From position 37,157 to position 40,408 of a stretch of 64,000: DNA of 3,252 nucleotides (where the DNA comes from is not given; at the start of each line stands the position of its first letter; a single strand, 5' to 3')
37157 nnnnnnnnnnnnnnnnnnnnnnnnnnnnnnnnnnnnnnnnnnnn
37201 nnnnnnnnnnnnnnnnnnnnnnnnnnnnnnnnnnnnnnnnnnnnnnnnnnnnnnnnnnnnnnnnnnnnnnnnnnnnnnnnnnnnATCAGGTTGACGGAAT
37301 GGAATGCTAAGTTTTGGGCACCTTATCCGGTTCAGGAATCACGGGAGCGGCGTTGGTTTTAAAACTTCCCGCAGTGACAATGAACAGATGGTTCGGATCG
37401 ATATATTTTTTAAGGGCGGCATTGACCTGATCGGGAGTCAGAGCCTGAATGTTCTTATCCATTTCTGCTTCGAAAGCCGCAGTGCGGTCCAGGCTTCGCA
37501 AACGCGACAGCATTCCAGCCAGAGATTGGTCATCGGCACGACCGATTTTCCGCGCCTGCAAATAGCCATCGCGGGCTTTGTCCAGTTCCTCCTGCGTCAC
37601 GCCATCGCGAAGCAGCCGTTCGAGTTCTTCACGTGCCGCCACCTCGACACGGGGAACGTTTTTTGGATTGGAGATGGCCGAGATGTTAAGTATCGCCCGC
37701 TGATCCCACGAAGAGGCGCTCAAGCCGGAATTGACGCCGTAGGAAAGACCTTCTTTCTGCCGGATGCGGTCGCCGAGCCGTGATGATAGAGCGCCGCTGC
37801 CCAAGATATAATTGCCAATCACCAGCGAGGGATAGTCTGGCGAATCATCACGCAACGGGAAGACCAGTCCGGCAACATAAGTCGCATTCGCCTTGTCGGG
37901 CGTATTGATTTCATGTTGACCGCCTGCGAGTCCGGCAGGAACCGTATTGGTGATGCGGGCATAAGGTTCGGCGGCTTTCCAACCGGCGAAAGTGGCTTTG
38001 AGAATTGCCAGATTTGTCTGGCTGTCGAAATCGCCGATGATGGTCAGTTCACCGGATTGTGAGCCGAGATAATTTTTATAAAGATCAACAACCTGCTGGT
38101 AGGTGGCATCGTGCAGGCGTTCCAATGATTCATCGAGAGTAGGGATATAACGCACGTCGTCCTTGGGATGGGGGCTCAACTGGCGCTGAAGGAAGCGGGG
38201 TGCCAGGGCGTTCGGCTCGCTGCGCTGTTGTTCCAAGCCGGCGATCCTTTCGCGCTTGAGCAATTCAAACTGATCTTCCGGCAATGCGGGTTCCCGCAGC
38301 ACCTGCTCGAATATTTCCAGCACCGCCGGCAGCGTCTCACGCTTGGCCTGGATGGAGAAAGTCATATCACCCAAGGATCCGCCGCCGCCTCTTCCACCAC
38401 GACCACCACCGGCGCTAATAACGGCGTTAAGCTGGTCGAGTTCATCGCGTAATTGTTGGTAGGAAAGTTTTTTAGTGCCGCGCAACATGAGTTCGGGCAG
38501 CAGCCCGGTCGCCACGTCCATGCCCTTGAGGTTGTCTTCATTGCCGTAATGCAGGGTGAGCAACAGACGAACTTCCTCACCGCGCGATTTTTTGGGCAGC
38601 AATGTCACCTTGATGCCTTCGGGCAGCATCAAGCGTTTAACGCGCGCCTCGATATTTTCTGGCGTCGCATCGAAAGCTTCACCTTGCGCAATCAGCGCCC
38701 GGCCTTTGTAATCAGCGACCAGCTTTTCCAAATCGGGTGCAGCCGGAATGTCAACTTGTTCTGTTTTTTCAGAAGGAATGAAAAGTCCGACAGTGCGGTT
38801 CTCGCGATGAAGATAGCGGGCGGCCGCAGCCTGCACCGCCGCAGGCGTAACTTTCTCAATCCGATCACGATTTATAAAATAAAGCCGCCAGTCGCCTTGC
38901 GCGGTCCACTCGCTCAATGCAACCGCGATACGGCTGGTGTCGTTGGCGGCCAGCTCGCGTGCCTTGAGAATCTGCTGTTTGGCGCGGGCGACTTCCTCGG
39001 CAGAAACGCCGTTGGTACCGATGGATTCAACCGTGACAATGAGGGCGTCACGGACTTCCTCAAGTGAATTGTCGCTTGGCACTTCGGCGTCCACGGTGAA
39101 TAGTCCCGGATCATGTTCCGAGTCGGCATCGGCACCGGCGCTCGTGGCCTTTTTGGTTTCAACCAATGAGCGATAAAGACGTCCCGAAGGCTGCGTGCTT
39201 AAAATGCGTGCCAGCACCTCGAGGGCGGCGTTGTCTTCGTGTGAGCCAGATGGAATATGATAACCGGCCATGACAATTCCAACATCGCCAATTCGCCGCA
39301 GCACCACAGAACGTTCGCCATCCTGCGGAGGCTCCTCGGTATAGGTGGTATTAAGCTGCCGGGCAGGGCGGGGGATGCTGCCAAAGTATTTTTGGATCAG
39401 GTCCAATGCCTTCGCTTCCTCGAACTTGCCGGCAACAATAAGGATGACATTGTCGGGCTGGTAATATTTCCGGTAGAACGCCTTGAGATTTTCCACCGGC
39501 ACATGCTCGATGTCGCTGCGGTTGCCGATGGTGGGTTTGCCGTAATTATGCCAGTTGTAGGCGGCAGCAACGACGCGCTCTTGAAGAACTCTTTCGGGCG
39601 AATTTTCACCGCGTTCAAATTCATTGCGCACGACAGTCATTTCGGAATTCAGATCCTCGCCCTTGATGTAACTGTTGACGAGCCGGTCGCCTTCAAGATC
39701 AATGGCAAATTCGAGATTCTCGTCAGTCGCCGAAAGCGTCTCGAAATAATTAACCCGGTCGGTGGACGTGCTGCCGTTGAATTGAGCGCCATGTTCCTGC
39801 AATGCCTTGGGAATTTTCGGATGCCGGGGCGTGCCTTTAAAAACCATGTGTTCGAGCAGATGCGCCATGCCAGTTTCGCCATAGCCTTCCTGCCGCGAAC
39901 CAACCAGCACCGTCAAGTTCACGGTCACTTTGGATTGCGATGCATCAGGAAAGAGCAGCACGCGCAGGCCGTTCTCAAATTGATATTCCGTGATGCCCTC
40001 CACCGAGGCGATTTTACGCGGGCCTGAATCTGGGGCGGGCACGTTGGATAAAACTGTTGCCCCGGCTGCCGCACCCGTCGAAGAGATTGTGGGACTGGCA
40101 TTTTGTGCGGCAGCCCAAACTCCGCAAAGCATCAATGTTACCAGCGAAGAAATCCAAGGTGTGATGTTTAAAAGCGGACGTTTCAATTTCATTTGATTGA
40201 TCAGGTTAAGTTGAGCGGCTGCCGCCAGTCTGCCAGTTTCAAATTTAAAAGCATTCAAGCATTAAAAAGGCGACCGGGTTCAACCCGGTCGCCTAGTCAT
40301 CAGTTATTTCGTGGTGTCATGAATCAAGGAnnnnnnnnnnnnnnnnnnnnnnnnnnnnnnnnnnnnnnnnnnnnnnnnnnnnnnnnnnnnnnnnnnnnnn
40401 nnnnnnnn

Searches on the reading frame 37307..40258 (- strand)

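Call 71: search_protein_families(library=pfam, proteins=[window:37307-40258:-], max_evalue=0.001)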
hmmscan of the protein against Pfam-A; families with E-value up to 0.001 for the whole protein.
window:37307-40258:- (983 aa): 2 families
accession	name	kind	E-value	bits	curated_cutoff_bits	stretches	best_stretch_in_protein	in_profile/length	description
PF05193.26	Peptidase_M16_C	-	1.1e-67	227.9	23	2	255-429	4-180/181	Peptidase M16 inactive domain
PF00675.25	Peptidase_M16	-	2.5e-29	102.5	22.3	1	100-245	2-147/149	Insulinase (Peptidase family M16)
